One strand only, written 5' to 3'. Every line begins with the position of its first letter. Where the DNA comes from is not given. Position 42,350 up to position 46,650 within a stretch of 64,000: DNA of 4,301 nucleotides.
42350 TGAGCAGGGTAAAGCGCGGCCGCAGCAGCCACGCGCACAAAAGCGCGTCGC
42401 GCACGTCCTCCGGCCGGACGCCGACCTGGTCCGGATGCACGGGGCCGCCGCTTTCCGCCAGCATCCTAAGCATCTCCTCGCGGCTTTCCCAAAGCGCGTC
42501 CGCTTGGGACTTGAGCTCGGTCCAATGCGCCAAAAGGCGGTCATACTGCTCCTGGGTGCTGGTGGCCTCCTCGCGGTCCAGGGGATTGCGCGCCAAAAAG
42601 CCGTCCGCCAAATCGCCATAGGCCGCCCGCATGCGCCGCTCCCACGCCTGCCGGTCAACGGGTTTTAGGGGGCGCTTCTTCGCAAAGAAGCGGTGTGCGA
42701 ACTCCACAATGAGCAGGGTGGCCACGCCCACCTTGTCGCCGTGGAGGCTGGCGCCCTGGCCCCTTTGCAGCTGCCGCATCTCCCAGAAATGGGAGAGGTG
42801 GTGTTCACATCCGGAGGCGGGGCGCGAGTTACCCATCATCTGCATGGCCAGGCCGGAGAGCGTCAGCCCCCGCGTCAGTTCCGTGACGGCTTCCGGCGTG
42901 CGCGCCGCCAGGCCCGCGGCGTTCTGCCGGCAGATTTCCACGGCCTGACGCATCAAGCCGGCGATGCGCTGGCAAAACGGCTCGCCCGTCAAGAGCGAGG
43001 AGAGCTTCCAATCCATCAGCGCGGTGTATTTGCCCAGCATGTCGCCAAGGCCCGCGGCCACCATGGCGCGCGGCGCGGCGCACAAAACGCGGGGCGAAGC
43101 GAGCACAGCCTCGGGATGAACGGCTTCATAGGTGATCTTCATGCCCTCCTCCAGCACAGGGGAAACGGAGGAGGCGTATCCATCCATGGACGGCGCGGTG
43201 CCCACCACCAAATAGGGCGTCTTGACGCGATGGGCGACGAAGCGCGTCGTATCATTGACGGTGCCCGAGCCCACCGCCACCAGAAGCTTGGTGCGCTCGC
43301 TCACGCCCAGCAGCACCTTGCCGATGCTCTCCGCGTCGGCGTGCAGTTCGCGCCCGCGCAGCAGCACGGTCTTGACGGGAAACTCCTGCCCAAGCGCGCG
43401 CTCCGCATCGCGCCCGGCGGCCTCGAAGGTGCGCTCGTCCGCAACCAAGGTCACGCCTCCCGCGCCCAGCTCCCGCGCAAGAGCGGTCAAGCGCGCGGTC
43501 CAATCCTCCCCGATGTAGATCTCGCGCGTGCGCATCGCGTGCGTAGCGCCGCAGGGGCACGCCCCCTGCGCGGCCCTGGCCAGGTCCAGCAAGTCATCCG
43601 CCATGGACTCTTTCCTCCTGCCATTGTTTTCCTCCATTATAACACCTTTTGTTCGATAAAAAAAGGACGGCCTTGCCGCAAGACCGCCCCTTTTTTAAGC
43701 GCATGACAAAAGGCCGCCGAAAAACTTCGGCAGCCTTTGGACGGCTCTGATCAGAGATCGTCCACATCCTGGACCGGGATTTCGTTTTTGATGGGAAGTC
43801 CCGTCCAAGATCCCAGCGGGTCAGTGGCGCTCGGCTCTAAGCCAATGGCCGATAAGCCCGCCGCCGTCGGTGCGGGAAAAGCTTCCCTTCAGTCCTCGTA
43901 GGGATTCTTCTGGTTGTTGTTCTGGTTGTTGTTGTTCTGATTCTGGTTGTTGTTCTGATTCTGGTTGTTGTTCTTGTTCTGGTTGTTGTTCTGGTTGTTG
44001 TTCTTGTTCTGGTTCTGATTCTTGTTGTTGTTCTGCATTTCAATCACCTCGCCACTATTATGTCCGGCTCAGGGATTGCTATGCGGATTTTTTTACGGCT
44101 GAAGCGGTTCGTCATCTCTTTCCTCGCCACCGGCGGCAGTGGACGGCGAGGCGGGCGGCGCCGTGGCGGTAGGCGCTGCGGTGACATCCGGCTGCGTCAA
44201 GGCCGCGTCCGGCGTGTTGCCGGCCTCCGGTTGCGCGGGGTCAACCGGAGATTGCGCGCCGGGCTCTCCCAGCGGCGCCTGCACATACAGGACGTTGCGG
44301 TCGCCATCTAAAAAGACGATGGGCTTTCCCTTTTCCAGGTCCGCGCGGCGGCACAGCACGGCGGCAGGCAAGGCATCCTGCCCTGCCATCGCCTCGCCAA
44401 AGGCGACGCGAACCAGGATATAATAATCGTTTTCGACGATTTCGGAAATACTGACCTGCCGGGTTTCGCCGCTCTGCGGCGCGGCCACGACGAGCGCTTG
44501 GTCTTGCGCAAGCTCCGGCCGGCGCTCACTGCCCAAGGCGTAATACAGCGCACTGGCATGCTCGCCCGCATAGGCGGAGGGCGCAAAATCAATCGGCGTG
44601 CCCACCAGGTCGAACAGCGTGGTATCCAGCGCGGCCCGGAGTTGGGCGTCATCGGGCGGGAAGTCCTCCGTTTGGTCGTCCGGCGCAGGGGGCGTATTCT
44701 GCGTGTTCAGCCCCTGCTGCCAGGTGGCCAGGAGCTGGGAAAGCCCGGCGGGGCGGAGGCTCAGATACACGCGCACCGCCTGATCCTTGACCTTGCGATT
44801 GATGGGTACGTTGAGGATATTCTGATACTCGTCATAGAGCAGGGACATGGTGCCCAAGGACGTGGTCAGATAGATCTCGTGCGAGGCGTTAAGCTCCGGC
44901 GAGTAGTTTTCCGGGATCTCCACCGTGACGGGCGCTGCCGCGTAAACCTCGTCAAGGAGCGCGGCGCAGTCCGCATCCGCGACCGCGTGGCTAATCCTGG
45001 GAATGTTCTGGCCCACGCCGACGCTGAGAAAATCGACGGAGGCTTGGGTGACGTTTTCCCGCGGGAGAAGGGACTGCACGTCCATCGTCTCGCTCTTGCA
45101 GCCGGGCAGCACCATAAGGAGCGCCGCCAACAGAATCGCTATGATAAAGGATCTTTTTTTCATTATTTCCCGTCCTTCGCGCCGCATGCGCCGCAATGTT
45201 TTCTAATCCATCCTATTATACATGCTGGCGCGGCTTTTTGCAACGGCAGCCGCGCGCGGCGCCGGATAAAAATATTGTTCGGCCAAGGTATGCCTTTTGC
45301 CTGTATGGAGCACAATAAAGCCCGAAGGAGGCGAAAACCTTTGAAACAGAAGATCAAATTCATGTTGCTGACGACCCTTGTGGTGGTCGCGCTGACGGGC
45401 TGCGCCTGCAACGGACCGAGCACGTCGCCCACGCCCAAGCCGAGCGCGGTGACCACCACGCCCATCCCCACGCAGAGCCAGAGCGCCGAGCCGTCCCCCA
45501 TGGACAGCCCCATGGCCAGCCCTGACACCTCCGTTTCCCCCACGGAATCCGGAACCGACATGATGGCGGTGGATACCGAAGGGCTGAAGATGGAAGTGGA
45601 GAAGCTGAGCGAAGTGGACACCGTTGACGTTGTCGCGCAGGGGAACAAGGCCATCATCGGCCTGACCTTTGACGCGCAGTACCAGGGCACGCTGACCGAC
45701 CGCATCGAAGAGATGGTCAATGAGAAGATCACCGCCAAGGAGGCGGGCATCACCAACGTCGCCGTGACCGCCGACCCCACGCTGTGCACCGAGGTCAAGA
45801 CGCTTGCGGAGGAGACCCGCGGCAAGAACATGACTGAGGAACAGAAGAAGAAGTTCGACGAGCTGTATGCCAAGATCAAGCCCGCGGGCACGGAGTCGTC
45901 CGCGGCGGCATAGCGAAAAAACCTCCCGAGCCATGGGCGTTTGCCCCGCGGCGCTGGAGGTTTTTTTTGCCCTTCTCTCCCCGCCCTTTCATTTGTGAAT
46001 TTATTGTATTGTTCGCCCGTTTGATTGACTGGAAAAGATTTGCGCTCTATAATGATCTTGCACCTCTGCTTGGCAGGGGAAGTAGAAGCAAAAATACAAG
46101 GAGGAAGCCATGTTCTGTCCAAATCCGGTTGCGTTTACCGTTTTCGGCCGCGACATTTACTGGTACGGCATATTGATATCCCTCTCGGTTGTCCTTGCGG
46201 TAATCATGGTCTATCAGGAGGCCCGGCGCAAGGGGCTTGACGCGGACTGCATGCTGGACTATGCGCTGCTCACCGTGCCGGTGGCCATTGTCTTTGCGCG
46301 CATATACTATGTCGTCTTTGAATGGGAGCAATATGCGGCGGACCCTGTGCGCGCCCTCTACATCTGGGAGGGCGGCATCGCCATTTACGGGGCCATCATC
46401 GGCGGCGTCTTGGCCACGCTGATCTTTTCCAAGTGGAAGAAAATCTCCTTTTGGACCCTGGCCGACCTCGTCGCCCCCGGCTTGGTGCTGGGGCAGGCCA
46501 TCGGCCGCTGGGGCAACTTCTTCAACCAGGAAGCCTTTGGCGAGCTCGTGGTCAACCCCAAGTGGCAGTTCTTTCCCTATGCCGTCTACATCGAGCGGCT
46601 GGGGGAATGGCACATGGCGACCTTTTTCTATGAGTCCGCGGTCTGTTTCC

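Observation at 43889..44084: Unannotated 49-codon Asn/Gln-only microprotein with a strong RBS and a sigma-G-like promoter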

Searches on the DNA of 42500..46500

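Call 6: search_rna_families(source=window, start=42500, end=46500, threshold=evalue, max_evalue=1)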
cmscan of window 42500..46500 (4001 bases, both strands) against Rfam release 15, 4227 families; matches with E-value up to 1: 2.
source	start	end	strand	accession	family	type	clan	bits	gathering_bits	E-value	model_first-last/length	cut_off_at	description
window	43644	43714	-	RF03366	mir-3122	Gene; miRNA;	-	23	92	0.72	1-73/73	no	mir-3122 microRNA precursor family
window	44366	44404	+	RF01716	PhotoRC-I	Cis-reg;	-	17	45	0.51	1-44/44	no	PhotoRC-I RNA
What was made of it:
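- On Bacterial selenoprotein: No Rfam hit (call 6).
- No Rfam hit in the region at E<=1 (call 6).
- Tried and rejected: Rfam on the region gave nothing relevant (call 6).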

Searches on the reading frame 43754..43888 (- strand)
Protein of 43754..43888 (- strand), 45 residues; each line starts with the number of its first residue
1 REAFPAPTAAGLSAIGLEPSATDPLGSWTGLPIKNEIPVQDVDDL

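Call 25: search_protein_families(library=ncbifam, proteins=[window:43754-43888:-], max_evalue=10)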
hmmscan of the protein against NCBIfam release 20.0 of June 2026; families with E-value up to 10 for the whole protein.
seq(45 aa): 0 families

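Call 26: search_protein_families(library=pfam, proteins=[window:43754-43888:-], max_evalue=10)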
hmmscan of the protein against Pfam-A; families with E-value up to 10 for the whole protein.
seq(45 aa): 0 families

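Call 28: find_homologous_proteins(query=A2, max_evalue=1)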
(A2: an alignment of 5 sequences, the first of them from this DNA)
Query A2 (5 sequences) (45 aa, profile of the alignment): 2652 proteins with E <= 1 among 2732 candidates; the best 120 are listed.
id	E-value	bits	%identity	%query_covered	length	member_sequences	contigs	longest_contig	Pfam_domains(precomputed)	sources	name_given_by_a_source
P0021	1.6e-12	65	66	62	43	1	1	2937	-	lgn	-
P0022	8.2e-12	63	61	71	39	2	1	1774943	-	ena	-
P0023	1.4e-11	62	60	78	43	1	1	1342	-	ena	-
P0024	1.9e-11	62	59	69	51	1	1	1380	-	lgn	-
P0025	3.5e-11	61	72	53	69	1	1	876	-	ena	-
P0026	4.3e-11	61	72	53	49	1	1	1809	-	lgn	-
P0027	5.4e-11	60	59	69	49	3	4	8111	-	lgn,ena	-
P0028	5.7e-11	60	67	64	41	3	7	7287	-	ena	-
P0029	5.8e-11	60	54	100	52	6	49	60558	-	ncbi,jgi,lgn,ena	ncbi:MAG: hypothetical protein ACOX64_11230 [Candidatus Merdivicinus sp.]|jgi:hypothetical protein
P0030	6.4e-11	60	66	62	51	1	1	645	-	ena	-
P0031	7.2e-11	60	60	64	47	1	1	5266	-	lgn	-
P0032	7.3e-11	60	63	64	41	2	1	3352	-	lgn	-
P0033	7.6e-11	60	68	69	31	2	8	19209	-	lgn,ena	-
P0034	8.9e-11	60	67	71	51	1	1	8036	-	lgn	-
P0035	1.1e-10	59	69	62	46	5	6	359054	-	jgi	-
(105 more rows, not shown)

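Call 31: find_related_loci(query=A2, collection=genome_contigs, flank=4000)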
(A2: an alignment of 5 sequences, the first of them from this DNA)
Query A2 (45 aa) in genome_contigs; peptide patterns used: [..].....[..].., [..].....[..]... (x = any residue, [..] = any of these).
600 stretches matched a pattern (row limit reached: there are more); 309 encode a relative of the query (tblastn E <= 1e-3); the best 80 are kept; 80 distinct loci.
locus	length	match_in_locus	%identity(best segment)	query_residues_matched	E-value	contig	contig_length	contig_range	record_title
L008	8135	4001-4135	57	1-45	2e-10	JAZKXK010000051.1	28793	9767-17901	MAG: Candidatus Scatosoma sp. isolate T1900045119_TC20190113.MAGScoT_cleanbin_000039 SGB_4824_k141_874213, whole genome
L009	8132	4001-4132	58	2-45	2e-10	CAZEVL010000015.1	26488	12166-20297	MAG TPA_asm: uncultured Clostridia bacterium isolate SRP225648_co1_165 genome assembly, contig: NODE_3985_length_26488_c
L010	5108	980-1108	55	1-45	3e-10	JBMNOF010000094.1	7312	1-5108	MAG: Candidatus Spyradocola sp. isolate SBF912SR2HQ0090 scaffold_46446_c1, whole genome shotgun sequence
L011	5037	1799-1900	71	13-45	4e-10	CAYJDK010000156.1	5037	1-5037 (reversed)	MAG TPA_asm: uncultured Bacteroides sp. isolate ERP123703_co1_253 genome assembly, contig: NODE_17219_length_5037_cov_8.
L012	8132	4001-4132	53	1-45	6e-10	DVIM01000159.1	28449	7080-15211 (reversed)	MAG TPA_asm: Candidatus Spyradocola merdavium isolate CHK191-18038 CHK191__C428766_L28449_ERR3414586, whole genome shotg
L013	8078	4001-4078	73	20-45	1e-9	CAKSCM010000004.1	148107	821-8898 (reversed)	MAG: uncultured Eubacteriales bacterium isolate REFINED_METABAT215_TOP10_CONTIGS_1500_ASSEMBLY_K77_MERGED__Hadza_MoBio_h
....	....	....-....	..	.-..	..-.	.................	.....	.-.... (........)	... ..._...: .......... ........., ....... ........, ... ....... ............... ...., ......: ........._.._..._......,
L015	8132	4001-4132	53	2-45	8e-9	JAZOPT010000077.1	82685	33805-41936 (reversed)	MAG: Candidatus Scatosoma sp. isolate T1900045571_YK20190265.MAGScoT_cleanbin_000020 SGB_7980_k141_10591, whole genome s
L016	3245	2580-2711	56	2-45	1e-8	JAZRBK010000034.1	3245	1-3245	MAG: Candidatus Scatosoma sp. isolate T1900045129_TC20190123.MAGScoT_cleanbin_000010 SGB_4873_k141_3040179, whole genome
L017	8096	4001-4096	66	16-45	1e-8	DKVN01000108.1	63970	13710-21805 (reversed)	MAG TPA_asm: Faecalibacterium sp. UBA7177 UBA7177_contig_2941, whole genome shotgun sequence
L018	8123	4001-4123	60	5-45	9e-9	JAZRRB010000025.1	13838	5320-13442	MAG: Candidatus Scatosoma sp. isolate T1900045356_YK20190046.MAGScoT_cleanbin_000055 SGB_6796_k141_41783, whole genome s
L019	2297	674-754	70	20-45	2e-8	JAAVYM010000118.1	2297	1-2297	MAG: Oscillibacter sp. isolate ABMPRH_166_4 k141_1291533, whole genome shotgun sequence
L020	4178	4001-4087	69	18-45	1e-8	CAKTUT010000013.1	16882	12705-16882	MAG: uncultured Oscillospiraceae bacterium isolate REFINED_METABAT215_TOP10_CONTIGS_1500_ASSEMBLY_K77_MERGED__Hadza_MoBi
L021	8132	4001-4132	56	2-45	2e-8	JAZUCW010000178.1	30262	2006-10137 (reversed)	MAG: Candidatus Scatosoma sp. isolate T1900045312_YK20190001.MAGScoT_cleanbin_000047 SGB_6234_k141_2039258, whole genome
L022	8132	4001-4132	53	2-45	2e-8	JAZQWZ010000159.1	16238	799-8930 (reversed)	MAG: Candidatus Scatosoma sp. isolate T1900045163_TC20190157.MAGScoT_cleanbin_000013 SGB_5100_k141_2881088, whole genome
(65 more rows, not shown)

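Call 57: search_solved_structures(query=A2, max_evalue=10)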
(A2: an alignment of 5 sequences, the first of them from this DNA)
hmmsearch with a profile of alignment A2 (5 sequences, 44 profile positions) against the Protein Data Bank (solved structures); distinct sequences matched with E-value up to 10: 1.
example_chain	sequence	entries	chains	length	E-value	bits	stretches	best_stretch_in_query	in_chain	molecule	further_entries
4mru_A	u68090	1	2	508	1.7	12.2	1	12-32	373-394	SusD homolog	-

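Call 75: predict_structure(alignment_id=A3)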
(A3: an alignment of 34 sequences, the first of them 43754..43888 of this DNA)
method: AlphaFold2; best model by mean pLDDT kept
length: 45 residues; sequences in the alignment: 34
mean_pLDDT: 63.5   pTM: 0.21
mean pLDDT of the five models: 63.5, 63.1, 60.1, 59.9, 59.2
residues with pLDDT >= 90: 0; 70-90: 7; 50-70: 36; < 50: 2
segments of 3 or more residues with pLDDT < 50: none
pLDDT, mean of each block of 10 residues (from residue 1): 58 61 62 68 74
secondary structure, 60 per line:
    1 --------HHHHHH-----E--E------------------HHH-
elements in order: H9-14
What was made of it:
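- AF2 gives pLDDT 63.5 and no fold (call 75).
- Tried and rejected: AlphaFold of the tail with a 34-sequence alignment gave a low-confidence model with no fold (call 75), so no fold search was attempted.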

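Call 76: search_protein_representatives(alignment_id=A3)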
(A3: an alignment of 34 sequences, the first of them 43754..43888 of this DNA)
Query: 34 sequences, 47 profile positions. Proteins with E-value up to 0.001 (for the whole library): 1706; up to 1e-10: 259; up to 1e-30: 0. The best 150 are listed.
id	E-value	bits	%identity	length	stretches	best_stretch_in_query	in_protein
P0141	1.2e-16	76.5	-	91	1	2-47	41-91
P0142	3.2e-16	75.2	-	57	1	1-47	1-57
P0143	3.9e-16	74.9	-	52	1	4-47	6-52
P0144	7.0e-16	74.1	-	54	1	6-47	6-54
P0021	1.2e-15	73.4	-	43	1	3-47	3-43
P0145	2.2e-15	72.5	-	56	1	3-47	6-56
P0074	2.3e-15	72.4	-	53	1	1-47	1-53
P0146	3.3e-15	72.0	-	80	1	3-47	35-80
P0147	5.8e-15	71.2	-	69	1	1-47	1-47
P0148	6.3e-15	71.0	-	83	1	4-47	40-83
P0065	8.9e-15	70.6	-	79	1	3-47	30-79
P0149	9.9e-15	70.4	-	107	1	4-47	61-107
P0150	1.3e-14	70.0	-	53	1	4-47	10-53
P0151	1.3e-14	70.0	-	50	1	2-47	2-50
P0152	1.4e-14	69.9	-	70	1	4-47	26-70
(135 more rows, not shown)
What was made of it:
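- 43754..43888 (-): Module B: 45 in-frame codons, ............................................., with no start codon of its own. The profile hits 2,652 proteins (call 28) and 1,706 representative clusters (call 76).
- On Unnamed '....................' small-protein family (module B): The tail profile hits 2,652 proteins (call 28) and 1,706 clusters (call 76).
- The motif is at the extreme C-terminus in nearly all of the 150 best family members (call 76).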
